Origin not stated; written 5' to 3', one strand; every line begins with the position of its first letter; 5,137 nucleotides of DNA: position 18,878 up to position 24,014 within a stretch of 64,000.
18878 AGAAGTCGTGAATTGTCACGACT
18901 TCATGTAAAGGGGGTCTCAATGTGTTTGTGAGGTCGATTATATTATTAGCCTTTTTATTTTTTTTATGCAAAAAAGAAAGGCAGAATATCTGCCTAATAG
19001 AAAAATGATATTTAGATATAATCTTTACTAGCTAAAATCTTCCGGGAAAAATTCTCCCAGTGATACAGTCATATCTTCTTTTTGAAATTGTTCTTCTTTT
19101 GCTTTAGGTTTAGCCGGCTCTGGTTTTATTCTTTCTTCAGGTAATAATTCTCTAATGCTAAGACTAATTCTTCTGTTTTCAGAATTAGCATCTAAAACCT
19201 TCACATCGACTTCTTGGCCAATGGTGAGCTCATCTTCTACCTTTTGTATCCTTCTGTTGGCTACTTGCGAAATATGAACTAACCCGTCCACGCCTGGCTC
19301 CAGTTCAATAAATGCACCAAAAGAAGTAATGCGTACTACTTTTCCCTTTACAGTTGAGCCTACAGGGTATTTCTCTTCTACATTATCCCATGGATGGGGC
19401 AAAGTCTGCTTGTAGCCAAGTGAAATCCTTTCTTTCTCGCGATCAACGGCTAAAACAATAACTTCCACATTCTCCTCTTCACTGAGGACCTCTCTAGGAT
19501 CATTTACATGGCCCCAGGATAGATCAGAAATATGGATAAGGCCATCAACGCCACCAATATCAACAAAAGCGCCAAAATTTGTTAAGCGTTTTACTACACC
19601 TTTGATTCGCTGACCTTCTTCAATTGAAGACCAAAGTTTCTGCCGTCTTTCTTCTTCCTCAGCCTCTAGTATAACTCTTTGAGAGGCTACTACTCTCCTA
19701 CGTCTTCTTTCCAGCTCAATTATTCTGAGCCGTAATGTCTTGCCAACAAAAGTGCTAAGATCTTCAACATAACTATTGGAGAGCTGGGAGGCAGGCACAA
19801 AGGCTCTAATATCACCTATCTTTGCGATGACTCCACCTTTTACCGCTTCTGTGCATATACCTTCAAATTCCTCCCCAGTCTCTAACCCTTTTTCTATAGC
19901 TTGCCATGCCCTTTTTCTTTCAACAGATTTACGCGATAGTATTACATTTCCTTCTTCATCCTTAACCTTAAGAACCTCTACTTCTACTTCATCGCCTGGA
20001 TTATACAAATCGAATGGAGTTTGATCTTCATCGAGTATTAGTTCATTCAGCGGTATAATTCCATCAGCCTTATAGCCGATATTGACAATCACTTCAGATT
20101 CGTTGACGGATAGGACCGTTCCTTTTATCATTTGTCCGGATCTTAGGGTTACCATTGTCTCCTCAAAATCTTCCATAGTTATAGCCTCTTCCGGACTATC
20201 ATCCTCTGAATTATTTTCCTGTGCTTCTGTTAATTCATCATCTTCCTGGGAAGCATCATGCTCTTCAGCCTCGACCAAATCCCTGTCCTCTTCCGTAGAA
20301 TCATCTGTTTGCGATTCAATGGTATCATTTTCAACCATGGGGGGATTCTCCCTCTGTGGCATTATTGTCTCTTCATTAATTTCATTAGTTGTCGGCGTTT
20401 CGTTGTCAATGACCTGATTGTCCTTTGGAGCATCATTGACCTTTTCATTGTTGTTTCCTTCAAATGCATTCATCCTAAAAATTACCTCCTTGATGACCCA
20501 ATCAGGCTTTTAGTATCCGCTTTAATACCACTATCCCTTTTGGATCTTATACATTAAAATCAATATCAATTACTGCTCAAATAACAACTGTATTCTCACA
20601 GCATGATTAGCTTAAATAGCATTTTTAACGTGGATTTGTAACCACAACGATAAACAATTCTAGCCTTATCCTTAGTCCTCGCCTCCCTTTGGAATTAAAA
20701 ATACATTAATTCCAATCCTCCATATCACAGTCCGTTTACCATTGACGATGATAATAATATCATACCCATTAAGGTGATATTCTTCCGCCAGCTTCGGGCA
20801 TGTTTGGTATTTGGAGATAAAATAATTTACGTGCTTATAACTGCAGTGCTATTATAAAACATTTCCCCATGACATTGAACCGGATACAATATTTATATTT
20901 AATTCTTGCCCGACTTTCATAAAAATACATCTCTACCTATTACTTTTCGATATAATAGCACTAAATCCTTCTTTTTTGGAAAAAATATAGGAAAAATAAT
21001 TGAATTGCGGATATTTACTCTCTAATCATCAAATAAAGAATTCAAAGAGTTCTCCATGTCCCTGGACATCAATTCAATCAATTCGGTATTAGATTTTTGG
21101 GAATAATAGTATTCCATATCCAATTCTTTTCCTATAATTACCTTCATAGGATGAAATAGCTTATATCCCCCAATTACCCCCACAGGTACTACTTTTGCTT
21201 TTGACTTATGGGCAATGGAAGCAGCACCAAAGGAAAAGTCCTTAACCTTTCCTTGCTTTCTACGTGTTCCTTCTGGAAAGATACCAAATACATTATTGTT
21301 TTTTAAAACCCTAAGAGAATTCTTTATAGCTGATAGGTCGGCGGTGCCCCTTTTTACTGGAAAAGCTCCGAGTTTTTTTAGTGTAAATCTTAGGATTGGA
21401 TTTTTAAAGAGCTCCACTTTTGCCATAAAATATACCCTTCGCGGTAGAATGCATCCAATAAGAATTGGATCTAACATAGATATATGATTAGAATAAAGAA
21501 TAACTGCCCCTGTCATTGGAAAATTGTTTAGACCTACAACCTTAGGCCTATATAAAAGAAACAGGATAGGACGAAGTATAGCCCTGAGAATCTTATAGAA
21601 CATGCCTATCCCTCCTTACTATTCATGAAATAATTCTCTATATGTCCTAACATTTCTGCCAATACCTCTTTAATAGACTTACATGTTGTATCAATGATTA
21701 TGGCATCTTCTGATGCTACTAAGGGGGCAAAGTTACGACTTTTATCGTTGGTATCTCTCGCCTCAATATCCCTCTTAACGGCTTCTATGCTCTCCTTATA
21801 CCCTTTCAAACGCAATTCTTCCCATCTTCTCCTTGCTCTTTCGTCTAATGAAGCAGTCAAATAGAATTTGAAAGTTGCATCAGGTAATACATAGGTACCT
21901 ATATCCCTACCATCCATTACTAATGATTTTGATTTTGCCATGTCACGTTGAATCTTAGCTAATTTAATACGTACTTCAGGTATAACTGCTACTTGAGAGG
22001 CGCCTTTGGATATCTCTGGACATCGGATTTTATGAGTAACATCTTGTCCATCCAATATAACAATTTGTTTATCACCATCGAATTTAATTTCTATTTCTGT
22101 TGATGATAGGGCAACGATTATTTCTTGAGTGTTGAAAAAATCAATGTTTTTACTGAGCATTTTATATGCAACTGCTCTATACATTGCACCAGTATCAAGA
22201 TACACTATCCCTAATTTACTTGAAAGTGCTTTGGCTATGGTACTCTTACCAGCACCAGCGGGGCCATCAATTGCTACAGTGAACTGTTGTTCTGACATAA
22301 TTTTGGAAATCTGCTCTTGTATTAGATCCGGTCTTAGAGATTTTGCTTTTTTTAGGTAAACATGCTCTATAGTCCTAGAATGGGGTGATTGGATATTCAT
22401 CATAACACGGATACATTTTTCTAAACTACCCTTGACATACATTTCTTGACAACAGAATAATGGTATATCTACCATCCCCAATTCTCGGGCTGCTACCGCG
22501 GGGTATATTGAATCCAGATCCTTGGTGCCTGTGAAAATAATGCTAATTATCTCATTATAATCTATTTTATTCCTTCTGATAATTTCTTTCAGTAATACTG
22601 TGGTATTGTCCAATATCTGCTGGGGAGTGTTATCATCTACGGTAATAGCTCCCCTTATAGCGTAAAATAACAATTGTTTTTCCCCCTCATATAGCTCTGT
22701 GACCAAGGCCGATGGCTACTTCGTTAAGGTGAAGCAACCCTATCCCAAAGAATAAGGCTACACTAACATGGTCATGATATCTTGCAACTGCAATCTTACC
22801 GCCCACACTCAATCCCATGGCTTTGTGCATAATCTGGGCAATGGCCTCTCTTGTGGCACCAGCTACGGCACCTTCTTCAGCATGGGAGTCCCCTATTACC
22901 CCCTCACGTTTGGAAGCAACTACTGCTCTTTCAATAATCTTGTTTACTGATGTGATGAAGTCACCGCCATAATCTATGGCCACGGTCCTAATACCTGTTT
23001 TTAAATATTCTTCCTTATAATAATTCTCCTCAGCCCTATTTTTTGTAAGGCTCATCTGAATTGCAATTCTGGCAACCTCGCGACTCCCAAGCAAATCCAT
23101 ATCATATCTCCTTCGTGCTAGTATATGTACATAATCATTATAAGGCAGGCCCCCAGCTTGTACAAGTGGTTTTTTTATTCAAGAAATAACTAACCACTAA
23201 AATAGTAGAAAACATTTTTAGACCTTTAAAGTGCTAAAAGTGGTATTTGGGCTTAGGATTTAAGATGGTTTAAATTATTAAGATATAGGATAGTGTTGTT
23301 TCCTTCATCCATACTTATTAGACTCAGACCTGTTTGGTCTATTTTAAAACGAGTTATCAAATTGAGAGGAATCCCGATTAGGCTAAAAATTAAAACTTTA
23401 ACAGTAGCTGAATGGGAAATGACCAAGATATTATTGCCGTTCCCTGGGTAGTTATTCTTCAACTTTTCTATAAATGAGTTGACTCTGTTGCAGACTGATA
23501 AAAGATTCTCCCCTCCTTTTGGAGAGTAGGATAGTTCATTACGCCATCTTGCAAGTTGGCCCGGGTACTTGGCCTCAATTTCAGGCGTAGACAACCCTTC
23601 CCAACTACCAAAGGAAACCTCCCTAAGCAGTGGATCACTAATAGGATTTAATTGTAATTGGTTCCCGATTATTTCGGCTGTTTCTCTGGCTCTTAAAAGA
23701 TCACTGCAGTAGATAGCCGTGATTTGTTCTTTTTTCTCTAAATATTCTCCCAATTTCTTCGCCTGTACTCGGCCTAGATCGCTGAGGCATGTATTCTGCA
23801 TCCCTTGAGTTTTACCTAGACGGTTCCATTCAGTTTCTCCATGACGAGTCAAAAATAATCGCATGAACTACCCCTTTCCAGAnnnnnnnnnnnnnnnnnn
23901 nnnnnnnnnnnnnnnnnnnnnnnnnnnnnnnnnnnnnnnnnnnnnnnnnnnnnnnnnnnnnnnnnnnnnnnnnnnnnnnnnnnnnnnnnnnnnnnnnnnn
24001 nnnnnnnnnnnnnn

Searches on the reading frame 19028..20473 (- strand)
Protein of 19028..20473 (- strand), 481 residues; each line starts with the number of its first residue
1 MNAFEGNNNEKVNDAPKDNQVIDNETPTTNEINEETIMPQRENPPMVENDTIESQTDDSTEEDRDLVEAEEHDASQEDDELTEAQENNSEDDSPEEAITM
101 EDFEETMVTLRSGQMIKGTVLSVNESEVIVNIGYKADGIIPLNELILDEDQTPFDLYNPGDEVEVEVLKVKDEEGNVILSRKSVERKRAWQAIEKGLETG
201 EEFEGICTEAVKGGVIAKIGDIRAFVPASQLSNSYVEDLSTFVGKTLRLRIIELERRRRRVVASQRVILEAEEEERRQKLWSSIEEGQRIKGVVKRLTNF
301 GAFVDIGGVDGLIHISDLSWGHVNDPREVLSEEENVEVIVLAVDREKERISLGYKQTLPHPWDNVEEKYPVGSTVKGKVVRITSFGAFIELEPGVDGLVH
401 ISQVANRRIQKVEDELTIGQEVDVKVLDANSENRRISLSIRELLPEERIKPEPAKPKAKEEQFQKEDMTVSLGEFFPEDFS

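Call 94: search_protein_families(library=pfam, proteins=[window:19028-20473:-], max_evalue=0.00001)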
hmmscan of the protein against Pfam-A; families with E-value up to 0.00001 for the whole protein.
window:19028-20473:- (481 aa): 4 families
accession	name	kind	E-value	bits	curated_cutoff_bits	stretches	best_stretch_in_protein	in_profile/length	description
PF00575.29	S1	-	8.6e-73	241.2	22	4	369-441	2-74/74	S1 RNA binding domain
PF23459.1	S1_RRP5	-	5.8e-23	81.7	27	0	372-439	4-71/72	RRP5 S1 domain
PF13509.12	S1_2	-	2.6e-07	31.1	21.8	0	371-424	1-46/61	S1 domain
PF21710.3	Spt6_S1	-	2.4e-06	28.2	27.5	0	370-442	15-88/91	Spt6, S1/OB domain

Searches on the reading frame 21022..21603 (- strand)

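Call 52: search_protein_families(library=pfam, proteins=[window:21022-21603:-], max_evalue=0.000001)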
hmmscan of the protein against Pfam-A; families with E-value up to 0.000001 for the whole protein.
window:21022-21603:- (193 aa): 1 family
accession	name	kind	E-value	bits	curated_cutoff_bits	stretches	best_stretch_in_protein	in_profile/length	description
PF01553.26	Acyltransferase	-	4.4e-29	101.4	23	1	20-143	2-131/132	Acyltransferase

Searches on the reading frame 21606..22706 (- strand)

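Call 52: search_protein_families(library=pfam, proteins=[window:21606-22706:-], max_evalue=0.000001)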
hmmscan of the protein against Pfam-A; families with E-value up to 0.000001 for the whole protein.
window:21606-22706:- (366 aa): 3 families
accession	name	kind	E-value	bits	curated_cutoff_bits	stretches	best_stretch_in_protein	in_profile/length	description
PF02224.24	Cytidylate_kin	-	5.3e-73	245.7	26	1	144-357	1-210/211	Cytidylate kinase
PF07736.16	CM_1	-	6.9e-44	149.4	27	1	15-128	2-116/116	Chorismate mutase type I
PF13189.12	Cytidylate_kin2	-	3e-11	44.2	28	1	144-322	2-151/176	Cytidylate kinase-like family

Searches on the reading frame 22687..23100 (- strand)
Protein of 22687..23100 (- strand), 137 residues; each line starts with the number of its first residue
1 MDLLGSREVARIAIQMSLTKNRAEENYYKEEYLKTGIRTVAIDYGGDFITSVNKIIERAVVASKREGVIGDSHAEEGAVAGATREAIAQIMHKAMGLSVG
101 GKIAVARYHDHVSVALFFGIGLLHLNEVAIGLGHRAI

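Call 52: search_protein_families(library=pfam, proteins=[window:22687-23100:-], max_evalue=0.000001)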
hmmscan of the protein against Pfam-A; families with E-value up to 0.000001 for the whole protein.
window:22687-23100:- (137 aa): 1 family
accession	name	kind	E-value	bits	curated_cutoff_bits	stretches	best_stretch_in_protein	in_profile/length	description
PF09021.16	HutP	-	2.3e-48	164.1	25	1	9-135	1-128/128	HutP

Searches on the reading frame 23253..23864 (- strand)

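Call 52: search_protein_families(library=pfam, proteins=[window:23253-23864:-], max_evalue=0.000001)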
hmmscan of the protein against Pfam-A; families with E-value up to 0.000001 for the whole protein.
window:23253-23864:- (203 aa): 1 family
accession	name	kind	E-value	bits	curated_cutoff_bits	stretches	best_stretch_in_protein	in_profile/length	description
PF00300.27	His_Phos_1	-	2.2e-57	194.3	21.7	1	3-197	1-193/194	Histidine phosphatase superfamily (branch 1)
